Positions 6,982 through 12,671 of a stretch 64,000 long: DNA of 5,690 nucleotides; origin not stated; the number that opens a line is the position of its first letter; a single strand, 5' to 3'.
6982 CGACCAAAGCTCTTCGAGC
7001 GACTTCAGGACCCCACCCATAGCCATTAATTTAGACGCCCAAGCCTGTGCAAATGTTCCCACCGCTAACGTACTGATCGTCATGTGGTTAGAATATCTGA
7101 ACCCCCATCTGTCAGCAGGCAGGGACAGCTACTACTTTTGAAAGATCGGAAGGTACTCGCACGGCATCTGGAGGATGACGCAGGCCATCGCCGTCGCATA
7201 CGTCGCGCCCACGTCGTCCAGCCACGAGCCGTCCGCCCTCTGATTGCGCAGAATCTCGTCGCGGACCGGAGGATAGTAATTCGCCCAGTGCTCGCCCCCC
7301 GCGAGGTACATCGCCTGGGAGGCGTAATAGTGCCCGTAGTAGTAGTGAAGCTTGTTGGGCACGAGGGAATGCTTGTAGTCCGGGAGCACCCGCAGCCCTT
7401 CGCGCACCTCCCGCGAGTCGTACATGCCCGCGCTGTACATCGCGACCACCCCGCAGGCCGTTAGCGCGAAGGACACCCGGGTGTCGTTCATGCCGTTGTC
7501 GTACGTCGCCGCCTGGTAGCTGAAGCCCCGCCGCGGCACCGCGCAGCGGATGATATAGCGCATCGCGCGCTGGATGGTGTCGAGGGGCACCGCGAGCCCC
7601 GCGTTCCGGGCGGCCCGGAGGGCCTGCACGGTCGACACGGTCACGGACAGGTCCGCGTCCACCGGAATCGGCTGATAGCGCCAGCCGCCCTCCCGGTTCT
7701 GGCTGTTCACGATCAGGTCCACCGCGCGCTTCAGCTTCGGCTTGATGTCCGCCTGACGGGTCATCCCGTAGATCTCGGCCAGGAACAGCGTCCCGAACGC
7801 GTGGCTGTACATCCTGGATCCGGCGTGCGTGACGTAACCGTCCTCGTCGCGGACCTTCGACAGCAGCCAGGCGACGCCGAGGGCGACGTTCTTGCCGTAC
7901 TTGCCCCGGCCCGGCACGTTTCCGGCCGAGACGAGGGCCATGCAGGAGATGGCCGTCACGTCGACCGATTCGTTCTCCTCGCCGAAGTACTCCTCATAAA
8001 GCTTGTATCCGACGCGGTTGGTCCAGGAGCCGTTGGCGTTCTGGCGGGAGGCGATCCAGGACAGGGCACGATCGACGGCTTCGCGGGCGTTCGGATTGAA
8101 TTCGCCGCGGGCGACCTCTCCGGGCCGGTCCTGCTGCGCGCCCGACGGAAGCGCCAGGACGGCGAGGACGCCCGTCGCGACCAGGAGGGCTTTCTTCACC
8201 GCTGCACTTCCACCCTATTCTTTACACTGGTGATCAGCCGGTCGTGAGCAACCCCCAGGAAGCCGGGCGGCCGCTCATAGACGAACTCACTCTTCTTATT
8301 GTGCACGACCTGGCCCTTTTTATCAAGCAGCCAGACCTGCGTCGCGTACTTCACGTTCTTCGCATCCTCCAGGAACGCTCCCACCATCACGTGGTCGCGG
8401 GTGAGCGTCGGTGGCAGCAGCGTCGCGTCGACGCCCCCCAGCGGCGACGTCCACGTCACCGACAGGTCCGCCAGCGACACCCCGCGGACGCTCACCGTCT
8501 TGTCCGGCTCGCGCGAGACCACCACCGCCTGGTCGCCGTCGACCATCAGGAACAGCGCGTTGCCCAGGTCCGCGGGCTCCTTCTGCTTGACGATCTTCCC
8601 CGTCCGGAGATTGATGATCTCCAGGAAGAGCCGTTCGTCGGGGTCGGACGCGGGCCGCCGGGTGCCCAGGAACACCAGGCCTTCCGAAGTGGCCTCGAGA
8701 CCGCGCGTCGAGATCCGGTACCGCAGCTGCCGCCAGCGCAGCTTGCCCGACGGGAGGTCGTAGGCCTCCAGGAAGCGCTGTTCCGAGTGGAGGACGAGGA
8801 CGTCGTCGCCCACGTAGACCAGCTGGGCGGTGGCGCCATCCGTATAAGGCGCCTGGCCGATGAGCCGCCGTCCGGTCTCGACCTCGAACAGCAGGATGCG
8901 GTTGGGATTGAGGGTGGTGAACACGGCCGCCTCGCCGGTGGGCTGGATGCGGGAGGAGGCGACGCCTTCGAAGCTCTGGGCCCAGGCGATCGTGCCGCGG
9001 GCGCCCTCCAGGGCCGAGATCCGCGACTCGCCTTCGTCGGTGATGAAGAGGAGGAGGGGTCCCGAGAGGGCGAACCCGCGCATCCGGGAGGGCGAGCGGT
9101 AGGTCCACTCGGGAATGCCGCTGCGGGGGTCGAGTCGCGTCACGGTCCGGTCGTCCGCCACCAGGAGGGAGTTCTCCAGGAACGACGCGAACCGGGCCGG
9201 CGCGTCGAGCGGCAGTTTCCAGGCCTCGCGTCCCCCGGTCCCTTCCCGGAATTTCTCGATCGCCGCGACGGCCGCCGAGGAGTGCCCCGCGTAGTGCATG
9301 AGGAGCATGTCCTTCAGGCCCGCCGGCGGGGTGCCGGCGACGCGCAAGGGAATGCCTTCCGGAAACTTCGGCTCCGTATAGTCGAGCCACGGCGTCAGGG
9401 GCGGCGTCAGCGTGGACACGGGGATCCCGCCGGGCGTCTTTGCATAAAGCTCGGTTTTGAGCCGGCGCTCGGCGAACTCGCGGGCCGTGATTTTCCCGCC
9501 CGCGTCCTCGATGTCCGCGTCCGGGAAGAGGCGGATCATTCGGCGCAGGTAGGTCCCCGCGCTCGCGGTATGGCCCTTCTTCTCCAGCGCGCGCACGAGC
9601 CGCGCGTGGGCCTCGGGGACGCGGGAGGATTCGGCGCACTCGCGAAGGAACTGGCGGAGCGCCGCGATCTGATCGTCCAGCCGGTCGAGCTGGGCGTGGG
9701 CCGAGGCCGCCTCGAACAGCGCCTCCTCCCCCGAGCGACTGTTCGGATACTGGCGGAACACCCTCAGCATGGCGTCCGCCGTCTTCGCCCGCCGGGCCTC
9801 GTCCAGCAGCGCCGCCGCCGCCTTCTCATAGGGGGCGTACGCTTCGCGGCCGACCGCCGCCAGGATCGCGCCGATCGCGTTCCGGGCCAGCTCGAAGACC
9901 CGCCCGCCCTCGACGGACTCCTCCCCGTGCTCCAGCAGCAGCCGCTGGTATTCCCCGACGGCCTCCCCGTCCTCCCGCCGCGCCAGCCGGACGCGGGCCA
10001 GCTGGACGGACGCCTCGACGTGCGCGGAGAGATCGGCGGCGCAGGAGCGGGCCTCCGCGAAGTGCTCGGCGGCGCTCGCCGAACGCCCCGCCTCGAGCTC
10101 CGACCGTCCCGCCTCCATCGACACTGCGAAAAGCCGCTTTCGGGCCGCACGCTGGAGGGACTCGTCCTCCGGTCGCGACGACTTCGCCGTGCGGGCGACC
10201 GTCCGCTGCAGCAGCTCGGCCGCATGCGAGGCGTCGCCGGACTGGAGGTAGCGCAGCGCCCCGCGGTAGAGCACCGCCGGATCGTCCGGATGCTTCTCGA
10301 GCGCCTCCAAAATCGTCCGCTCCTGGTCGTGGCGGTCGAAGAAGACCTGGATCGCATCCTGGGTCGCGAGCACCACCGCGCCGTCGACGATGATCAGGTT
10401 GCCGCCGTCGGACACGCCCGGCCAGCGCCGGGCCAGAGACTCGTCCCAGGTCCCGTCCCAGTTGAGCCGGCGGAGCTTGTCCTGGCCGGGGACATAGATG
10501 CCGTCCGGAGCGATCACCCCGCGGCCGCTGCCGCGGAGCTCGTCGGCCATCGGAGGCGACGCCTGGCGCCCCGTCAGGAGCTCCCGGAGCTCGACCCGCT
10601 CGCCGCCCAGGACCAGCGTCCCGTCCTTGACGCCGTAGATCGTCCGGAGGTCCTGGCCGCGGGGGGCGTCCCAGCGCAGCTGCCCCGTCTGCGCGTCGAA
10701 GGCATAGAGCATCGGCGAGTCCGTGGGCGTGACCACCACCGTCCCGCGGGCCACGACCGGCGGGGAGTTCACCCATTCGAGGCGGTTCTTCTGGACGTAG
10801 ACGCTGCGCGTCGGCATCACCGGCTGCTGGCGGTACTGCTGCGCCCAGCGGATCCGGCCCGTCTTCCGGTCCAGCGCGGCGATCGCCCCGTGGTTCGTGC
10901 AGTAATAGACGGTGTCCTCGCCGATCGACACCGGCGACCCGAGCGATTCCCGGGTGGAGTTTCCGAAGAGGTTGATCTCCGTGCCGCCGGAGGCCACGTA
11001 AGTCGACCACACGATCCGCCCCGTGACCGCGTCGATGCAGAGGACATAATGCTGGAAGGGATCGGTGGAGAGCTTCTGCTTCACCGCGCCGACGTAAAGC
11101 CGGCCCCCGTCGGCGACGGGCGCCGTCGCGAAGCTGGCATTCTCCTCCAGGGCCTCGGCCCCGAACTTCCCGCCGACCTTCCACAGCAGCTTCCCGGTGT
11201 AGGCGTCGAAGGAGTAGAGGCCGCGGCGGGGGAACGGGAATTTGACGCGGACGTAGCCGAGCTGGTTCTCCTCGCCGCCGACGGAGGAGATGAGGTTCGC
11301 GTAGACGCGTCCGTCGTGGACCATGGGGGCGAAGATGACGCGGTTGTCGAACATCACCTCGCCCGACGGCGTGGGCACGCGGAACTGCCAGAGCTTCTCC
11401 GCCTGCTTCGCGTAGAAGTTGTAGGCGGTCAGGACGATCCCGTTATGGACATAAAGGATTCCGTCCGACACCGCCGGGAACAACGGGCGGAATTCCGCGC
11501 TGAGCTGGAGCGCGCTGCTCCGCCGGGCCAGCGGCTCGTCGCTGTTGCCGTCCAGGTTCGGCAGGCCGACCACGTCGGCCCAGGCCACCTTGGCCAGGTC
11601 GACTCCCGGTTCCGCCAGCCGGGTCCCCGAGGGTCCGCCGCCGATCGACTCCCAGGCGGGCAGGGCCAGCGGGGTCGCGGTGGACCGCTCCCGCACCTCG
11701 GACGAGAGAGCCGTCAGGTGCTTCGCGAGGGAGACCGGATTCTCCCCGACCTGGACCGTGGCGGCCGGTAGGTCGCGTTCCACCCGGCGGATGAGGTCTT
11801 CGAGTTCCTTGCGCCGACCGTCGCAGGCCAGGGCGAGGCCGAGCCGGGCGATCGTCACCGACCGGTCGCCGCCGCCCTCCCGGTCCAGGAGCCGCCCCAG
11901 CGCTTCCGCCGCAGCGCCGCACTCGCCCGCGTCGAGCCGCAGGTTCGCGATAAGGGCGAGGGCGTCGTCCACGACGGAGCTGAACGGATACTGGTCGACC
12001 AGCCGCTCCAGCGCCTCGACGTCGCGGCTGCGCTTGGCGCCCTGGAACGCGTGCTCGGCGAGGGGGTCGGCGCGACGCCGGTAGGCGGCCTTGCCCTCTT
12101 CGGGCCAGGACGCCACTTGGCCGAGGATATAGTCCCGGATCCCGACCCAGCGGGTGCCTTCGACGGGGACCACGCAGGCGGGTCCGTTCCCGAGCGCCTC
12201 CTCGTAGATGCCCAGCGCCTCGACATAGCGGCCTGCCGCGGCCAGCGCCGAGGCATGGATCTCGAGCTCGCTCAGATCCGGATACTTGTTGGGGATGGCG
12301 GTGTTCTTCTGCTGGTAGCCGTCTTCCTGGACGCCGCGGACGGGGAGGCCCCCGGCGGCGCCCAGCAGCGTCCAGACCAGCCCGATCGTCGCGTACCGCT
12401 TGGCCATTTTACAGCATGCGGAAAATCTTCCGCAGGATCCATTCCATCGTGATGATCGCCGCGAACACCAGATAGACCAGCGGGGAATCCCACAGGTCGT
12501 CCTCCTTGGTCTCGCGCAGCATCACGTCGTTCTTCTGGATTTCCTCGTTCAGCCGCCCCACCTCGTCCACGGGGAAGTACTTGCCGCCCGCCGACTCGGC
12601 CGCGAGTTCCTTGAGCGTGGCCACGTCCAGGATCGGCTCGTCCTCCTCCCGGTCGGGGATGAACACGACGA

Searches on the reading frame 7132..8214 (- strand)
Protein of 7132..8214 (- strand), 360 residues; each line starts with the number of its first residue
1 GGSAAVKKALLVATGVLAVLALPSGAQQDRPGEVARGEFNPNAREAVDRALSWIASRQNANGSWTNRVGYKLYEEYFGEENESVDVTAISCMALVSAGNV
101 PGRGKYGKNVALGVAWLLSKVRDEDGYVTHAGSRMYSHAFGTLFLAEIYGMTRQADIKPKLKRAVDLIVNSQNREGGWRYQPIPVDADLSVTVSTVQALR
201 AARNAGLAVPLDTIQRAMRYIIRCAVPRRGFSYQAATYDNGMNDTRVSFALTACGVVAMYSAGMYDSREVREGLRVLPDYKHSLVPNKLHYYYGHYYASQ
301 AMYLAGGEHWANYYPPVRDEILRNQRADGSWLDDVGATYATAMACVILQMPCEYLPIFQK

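Call 41: search_protein_families(library=pfam, proteins=[window:7132-8214:-], max_evalue=0.0001)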
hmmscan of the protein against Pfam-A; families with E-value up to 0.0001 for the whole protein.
window:7132-8214:- (360 aa): 2 families
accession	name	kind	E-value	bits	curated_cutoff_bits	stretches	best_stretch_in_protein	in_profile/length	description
PF13243.12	SQHop_cyclase_C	-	1.2e-14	54.6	26.1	1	42-124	204-281/319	Squalene-hopene cyclase C-terminal domain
PF13249.12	SQHop_cyclase_N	-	4.7e-07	29.7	26.2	0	158-221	44-103/291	Squalene-hopene cyclase N-terminal domain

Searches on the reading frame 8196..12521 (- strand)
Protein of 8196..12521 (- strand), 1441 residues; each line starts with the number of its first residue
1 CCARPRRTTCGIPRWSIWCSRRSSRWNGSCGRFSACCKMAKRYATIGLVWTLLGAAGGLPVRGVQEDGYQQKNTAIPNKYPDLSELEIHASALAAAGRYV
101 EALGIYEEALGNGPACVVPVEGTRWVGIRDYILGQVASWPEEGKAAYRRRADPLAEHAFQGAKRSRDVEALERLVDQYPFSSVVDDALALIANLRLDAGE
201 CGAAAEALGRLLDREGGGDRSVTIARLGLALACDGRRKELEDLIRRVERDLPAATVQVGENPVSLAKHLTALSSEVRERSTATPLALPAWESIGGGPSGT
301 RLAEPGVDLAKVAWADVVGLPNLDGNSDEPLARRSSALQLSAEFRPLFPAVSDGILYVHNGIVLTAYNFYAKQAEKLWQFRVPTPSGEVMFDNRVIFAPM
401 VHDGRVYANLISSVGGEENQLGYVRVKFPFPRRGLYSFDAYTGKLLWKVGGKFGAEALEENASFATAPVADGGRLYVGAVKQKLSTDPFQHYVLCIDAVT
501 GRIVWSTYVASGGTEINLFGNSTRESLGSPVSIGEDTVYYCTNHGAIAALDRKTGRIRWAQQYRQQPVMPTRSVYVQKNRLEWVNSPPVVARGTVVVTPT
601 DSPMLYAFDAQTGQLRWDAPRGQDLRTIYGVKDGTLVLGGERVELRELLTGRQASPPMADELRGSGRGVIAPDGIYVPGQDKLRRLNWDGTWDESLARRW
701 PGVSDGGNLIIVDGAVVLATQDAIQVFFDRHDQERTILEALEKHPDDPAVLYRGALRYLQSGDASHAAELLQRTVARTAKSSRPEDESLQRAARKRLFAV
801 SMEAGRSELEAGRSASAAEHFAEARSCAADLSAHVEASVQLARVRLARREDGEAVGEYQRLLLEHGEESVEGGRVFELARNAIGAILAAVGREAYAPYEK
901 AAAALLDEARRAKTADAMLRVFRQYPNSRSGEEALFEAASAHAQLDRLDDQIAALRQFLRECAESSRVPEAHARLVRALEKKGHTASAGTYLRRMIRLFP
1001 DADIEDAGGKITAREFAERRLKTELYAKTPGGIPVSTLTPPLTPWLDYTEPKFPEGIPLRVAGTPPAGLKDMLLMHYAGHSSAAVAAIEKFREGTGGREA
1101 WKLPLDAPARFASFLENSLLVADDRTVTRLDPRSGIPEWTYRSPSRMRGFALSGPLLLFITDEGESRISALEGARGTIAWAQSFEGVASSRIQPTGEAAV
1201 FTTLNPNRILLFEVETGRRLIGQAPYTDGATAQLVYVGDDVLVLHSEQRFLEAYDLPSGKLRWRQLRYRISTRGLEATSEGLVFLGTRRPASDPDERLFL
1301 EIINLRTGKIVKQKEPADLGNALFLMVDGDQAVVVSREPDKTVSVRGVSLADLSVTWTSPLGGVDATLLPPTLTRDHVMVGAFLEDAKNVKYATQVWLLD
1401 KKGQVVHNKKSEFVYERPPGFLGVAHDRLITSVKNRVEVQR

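Call 41: search_protein_families(library=pfam, proteins=[window:8196-12521:-], max_evalue=0.0001)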
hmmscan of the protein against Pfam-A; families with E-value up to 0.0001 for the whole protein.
window:8196-12521:- (1441 aa): 6 families
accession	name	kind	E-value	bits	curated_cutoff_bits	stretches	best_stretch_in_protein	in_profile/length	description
PF13360.13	PQQ_2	-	7.2e-48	163.7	27.6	4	435-618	45-194/233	Outer membrane protein assembly factor BamB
PF01011.28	PQQ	-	2e-09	37.1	26.7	1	529-615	52-136/595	Glucose/ethanol/alcohol dehydrogenase, beta-propeller domain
PF25293.1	Beta-prop_EMC1_N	-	4.9e-07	30.1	34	0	534-618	30-100/219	EMC1 N-terminal beta-propeller domain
PF13570.13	Beta-prop_ACSF4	-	1.6e-05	24.9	133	0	434-618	72-209/329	Beta-alanine-activating enzyme, beta-propeller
PF14559.12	TPR_19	-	2.6e-05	24.9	25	0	739-782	16-59/68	Tetratricopeptide repeat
PF13428.12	TPR_14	-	3.6e-05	24.5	23.5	0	969-1002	1-34/44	Tetratricopeptide repeat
